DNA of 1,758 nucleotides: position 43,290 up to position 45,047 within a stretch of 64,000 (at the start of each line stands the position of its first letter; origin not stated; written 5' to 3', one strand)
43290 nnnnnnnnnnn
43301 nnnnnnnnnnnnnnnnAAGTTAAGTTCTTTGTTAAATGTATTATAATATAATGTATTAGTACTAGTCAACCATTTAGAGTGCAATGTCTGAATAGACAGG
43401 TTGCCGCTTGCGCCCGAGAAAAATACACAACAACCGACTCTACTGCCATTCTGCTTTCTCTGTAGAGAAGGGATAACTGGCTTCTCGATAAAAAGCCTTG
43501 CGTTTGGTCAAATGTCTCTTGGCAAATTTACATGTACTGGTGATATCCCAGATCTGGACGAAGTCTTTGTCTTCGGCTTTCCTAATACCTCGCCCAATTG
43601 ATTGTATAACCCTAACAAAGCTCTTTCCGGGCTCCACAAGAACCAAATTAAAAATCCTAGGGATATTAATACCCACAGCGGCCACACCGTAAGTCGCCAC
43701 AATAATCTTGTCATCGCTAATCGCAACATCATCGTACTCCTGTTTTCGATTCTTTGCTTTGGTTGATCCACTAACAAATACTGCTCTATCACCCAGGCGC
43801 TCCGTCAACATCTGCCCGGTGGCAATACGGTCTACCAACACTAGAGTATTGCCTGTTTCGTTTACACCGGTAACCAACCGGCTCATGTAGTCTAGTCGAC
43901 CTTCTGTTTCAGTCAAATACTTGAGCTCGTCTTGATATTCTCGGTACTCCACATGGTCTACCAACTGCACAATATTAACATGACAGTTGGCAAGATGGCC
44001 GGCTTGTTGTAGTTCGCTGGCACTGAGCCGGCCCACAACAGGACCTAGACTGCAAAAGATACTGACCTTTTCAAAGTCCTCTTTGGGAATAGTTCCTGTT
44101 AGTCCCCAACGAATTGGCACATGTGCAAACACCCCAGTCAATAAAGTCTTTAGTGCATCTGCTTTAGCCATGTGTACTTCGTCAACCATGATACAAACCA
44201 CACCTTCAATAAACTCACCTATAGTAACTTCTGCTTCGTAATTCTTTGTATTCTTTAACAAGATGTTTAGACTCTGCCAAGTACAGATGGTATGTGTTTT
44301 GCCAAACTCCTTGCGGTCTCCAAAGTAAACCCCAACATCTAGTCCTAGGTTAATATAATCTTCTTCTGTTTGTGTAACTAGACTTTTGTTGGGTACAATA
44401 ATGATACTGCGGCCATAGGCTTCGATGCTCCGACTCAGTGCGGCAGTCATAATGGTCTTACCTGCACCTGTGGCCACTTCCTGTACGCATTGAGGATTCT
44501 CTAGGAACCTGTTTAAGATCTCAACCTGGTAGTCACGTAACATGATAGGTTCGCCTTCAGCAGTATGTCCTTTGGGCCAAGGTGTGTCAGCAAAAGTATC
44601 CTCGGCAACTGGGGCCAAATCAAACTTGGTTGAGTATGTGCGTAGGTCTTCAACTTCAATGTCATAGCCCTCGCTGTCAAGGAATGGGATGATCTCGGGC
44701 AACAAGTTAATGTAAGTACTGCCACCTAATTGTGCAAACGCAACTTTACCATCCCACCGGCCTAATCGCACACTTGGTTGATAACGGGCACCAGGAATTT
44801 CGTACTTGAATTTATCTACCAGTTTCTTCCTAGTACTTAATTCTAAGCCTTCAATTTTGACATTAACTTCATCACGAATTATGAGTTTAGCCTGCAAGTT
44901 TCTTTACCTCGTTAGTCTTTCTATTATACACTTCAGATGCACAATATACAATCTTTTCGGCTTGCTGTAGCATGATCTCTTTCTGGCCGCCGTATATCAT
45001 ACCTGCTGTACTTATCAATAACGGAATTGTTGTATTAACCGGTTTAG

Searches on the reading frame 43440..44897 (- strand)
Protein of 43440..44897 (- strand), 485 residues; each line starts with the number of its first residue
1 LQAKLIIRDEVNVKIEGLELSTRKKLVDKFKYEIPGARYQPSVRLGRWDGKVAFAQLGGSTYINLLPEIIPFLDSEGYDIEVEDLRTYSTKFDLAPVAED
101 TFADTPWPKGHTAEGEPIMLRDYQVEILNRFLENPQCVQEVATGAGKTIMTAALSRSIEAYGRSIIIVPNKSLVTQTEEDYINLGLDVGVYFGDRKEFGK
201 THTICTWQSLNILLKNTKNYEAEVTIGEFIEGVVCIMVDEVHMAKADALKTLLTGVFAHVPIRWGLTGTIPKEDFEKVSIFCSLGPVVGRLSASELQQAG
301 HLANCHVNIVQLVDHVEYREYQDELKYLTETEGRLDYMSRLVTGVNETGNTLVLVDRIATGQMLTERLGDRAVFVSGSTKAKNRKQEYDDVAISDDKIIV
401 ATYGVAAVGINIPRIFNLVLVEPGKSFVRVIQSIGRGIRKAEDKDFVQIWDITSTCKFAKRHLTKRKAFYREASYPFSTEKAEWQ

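Call 65: search_protein_families(library=phrogs, proteins=[window:43440-44897:-], max_evalue=0.00001)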
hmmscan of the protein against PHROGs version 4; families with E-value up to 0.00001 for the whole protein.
window:43440-44897:- (485 aa): 6 families
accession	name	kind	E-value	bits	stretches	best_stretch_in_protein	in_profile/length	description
phrog_16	-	DNA, RNA and nucleotide metabolism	8.5e-73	247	1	99-471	257-613/986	DNA helicase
phrog_9690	-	DNA, RNA and nucleotide metabolism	8.1e-50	170.6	1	222-476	29-298/306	DNA helicase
phrog_16259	-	DNA, RNA and nucleotide metabolism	7e-31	108.7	1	2-276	3-267/330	DNA helicase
phrog_62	-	DNA, RNA and nucleotide metabolism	3.6e-17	62.2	1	112-269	689-848/1881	DNA helicase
phrog_17901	-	DNA, RNA and nucleotide metabolism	6.6e-13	50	1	394-476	9-97/109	DNA helicase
phrog_2488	-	DNA, RNA and nucleotide metabolism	4.2e-08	33.4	0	119-184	19-94/579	DNA helicase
